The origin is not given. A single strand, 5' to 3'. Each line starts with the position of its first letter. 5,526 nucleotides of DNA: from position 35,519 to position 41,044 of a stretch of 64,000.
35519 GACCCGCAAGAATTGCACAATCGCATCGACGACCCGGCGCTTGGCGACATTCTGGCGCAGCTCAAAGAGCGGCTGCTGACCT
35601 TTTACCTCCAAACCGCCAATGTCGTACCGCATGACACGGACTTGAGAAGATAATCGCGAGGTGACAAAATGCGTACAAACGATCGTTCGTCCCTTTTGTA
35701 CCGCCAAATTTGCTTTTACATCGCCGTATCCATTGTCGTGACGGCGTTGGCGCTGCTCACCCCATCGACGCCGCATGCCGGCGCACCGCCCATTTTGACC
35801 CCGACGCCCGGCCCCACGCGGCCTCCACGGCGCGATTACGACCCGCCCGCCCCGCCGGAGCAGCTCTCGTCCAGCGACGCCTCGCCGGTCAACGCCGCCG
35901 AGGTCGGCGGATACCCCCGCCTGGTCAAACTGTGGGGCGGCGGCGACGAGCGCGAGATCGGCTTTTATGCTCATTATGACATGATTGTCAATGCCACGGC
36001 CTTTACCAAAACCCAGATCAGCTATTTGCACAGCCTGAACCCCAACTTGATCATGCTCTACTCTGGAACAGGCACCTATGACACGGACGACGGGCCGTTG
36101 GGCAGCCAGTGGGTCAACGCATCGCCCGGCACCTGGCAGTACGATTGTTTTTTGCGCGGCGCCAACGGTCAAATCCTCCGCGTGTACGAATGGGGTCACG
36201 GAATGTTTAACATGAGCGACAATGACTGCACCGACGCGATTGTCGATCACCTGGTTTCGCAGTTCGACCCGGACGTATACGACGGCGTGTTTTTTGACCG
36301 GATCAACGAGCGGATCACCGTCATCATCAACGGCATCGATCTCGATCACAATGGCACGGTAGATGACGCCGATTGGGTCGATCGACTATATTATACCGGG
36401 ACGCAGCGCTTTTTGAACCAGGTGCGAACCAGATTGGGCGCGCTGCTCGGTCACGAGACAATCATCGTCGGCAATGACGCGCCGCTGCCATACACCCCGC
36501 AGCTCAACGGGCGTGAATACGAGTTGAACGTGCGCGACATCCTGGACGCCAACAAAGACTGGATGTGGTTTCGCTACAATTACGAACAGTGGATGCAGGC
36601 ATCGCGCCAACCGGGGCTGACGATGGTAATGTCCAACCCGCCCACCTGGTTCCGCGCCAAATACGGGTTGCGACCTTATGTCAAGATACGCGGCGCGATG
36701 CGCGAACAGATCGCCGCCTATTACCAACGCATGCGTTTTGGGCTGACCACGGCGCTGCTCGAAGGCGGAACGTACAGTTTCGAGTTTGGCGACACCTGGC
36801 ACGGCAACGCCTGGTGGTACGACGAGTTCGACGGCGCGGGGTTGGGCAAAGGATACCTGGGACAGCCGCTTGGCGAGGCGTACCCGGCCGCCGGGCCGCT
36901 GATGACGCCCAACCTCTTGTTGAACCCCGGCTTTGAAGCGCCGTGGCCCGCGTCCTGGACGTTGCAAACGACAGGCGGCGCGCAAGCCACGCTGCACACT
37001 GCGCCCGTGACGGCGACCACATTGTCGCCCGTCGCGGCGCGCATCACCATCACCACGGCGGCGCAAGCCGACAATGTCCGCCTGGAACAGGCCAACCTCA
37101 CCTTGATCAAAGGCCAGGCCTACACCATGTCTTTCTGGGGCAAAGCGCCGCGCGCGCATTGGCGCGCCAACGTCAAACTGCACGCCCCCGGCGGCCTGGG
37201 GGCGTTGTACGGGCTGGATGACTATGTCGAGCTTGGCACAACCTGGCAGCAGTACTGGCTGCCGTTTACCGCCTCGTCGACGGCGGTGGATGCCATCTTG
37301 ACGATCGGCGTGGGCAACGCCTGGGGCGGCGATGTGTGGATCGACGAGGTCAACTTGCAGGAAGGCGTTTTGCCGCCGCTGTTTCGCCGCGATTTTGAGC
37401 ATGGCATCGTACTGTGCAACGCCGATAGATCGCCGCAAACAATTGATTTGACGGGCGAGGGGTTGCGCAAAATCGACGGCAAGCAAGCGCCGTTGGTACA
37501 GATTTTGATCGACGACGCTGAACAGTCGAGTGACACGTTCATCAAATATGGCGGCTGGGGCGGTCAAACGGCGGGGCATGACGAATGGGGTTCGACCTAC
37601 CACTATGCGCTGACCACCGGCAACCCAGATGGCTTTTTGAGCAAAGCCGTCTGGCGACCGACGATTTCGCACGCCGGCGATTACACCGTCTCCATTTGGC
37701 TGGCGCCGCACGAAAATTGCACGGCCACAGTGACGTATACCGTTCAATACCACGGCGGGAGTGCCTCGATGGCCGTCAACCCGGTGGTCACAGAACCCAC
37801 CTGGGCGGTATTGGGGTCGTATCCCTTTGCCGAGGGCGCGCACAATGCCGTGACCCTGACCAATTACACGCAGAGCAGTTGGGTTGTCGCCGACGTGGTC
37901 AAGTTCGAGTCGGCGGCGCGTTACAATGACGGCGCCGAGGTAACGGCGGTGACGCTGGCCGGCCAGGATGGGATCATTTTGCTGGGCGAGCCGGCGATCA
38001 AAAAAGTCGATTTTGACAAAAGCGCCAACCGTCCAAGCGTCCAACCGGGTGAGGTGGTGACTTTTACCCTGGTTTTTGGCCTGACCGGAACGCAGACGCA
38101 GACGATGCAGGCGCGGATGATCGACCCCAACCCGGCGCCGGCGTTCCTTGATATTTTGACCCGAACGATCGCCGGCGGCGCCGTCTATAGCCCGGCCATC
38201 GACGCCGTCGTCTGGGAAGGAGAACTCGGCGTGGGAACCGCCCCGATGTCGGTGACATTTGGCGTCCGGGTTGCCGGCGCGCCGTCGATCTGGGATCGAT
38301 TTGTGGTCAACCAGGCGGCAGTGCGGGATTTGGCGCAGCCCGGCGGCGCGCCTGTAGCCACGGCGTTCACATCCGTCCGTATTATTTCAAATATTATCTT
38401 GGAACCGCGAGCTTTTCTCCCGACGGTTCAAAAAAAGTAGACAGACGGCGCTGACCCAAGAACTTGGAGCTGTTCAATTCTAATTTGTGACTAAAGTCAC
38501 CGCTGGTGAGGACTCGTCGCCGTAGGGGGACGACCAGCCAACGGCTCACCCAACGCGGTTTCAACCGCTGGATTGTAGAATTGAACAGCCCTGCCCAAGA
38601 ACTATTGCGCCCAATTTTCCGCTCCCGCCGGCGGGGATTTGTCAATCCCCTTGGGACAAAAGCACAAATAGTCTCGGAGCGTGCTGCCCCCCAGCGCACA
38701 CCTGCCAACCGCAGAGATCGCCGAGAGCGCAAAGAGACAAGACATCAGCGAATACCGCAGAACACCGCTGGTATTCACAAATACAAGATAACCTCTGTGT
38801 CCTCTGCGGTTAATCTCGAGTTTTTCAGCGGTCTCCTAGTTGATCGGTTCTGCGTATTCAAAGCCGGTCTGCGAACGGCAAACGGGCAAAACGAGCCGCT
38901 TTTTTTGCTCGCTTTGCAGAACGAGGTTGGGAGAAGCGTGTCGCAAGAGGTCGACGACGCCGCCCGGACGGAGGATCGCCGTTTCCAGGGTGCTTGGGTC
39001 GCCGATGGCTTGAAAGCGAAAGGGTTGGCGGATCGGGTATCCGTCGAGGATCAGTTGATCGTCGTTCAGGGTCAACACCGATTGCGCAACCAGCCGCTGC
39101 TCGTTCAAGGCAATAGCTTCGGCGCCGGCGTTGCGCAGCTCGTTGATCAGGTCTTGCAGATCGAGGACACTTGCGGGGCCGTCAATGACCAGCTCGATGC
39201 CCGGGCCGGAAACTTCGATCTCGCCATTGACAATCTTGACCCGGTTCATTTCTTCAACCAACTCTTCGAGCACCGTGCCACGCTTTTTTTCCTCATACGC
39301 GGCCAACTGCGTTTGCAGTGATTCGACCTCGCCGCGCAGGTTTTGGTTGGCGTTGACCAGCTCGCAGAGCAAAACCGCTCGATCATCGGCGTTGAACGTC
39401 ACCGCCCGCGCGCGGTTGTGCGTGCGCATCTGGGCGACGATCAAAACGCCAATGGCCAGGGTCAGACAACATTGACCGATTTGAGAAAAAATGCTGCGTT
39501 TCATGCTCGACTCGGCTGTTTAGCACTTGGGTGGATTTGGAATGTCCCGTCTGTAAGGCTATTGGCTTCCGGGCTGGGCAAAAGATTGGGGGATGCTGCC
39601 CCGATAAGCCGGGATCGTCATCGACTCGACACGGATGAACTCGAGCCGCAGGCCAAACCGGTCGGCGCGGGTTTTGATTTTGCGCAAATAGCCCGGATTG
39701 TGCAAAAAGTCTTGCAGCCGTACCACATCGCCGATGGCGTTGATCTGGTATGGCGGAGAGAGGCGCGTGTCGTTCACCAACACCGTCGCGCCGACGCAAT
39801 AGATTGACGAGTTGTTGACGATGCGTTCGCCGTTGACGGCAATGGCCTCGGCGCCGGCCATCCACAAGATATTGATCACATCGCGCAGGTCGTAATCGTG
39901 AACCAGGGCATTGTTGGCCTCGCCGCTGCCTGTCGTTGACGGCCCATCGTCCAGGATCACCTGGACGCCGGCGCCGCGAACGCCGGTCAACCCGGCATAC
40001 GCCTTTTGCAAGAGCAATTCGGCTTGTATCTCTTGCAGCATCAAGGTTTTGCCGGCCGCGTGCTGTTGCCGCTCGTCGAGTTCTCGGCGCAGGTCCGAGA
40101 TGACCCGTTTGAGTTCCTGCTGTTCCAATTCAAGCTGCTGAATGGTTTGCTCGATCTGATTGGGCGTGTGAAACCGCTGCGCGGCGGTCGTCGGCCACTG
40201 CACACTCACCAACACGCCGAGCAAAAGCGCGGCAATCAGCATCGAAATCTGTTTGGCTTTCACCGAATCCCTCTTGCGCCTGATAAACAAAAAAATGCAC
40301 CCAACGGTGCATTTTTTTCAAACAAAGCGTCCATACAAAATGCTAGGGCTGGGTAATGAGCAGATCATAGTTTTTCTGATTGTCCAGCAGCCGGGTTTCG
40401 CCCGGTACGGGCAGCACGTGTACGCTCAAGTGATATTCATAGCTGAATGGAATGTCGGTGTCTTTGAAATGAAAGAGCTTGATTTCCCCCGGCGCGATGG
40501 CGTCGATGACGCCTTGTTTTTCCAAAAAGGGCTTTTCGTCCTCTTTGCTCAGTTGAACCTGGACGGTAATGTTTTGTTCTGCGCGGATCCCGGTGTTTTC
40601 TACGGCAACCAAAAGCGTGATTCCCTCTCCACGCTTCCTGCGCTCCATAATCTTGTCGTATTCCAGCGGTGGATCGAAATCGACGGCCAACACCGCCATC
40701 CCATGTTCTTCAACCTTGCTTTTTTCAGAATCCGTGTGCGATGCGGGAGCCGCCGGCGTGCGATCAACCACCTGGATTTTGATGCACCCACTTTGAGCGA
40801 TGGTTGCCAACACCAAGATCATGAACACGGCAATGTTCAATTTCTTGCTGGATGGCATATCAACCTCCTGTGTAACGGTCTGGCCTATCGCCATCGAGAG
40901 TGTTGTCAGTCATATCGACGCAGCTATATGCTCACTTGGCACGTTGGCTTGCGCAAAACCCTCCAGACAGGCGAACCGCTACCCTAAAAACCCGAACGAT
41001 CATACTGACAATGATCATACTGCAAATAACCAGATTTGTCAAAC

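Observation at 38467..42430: Two inverted copies of a TIR-bounded ~125-170 bp element bracket a 3.7-kb module (orphan Dam MTase, lipoprotein, two DUF881 paralogs)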

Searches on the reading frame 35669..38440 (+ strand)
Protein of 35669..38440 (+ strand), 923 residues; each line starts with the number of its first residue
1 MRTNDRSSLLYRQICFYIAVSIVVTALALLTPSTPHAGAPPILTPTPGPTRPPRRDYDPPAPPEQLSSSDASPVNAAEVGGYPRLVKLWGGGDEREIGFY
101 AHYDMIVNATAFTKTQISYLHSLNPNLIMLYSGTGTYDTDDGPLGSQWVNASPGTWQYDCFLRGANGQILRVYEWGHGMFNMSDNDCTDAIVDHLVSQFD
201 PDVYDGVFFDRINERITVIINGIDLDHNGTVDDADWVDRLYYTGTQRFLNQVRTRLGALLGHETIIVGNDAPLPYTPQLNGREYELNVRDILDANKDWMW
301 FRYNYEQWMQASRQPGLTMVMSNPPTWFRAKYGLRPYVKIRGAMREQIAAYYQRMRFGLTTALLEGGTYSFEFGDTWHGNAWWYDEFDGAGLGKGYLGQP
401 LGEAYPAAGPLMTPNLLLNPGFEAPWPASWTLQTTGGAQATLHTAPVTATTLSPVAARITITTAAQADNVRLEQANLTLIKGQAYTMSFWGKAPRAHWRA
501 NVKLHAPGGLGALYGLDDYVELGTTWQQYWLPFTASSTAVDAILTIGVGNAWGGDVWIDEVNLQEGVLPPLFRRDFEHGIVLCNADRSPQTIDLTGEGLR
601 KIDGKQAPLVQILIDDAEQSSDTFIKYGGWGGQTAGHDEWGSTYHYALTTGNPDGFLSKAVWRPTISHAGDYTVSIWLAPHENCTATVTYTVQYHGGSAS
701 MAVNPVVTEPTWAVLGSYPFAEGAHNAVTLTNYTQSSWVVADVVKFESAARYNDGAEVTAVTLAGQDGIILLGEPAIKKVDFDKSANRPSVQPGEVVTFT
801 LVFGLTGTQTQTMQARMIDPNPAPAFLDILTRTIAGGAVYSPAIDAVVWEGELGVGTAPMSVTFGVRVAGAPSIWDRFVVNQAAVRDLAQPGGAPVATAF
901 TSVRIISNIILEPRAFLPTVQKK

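Call 12: search_protein_families(library=pfam, proteins=[window:35669-38440:+])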
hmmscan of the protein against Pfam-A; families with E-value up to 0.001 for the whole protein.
window:35669-38440:+ (923 aa): 3 families
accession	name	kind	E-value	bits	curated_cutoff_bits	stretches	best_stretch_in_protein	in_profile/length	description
PF25275.1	Golvesin_C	-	1.1e-24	87.4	31.6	1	619-747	6-131/132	Golvesin C-terminal domain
PF14885.12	GHL15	-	1.7e-10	41.7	27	1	159-404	45-256/271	Hypothetical glycosyl hydrolase family 15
PF02018.23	CBM_4_9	-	5.1e-06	27.3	25.9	1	415-548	2-131/136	Carbohydrate binding domain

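Call 57: find_encoding_contigs(protein=window:35669-38440:+, flank=3000, max_places=6)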
Protein window:35669-38440:+ (923 aa): no gene with exactly this product is on record in the collection.

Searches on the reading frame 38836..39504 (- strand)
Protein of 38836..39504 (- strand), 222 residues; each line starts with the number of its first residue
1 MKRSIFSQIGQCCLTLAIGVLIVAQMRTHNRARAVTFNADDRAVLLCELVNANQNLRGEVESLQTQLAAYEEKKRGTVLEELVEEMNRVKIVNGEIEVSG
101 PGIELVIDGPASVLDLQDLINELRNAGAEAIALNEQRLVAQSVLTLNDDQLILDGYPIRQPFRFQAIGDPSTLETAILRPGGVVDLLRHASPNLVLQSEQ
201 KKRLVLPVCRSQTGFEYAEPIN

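Call 12: search_protein_families(library=pfam, proteins=[window:38836-39504:-])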
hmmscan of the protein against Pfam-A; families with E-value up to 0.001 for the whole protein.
window:38836-39504:- (222 aa): 1 family
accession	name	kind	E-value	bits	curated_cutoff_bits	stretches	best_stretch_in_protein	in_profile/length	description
PF05949.17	DUF881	-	2.4e-29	102.5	25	1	86-219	2-146/146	Bacterial protein of unknown function (DUF881)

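Call 26: find_encoding_contigs(protein=window:38836-39504:-, flank=8000, max_places=6)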
Protein window:38836-39504:- (222 aa): no gene with exactly this product is on record in the collection.

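Call 62: search_protein_families(library=ncbifam, proteins=[window:38836-39504:-], max_evalue=0.01)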
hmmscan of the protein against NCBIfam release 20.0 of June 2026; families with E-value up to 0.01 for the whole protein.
window:38836-39504:- (222 aa): 0 families

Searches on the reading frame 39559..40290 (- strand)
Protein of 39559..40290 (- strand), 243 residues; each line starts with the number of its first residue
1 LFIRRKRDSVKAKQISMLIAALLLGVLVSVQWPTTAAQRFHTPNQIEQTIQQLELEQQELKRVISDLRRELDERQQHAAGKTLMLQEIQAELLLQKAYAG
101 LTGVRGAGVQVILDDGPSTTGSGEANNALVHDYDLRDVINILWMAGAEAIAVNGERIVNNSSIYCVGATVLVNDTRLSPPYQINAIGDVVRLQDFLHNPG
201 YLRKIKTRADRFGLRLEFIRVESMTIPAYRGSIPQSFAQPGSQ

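Call 12: search_protein_families(library=pfam, proteins=[window:39559-40290:-])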
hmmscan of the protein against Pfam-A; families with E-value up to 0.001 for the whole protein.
window:39559-40290:- (243 aa): 1 family
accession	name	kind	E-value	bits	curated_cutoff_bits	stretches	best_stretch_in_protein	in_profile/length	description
PF05949.17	DUF881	-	3.9e-42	144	25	1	96-238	6-145/146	Bacterial protein of unknown function (DUF881)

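Call 62: search_protein_families(library=ncbifam, proteins=[window:39559-40290:-], max_evalue=0.01)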
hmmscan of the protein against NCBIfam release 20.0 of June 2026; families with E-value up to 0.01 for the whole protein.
window:39559-40290:- (243 aa): 0 families

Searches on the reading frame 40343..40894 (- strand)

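Call 12: search_protein_families(library=pfam, proteins=[window:40343-40894:-])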
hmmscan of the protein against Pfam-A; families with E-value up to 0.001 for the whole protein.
window:40343-40894:- (183 aa): 0 families

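Call 62: search_protein_families(library=ncbifam, proteins=[window:40343-40894:-], max_evalue=0.01)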
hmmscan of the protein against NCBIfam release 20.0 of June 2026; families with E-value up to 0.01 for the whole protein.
window:40343-40894:- (183 aa): 1 family
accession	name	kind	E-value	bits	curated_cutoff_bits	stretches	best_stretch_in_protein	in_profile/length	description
TIGR01556.1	rhamnosyltran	subfamily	0.0091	15.2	200.55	0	62-124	18-79/281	rhamnosyltransferase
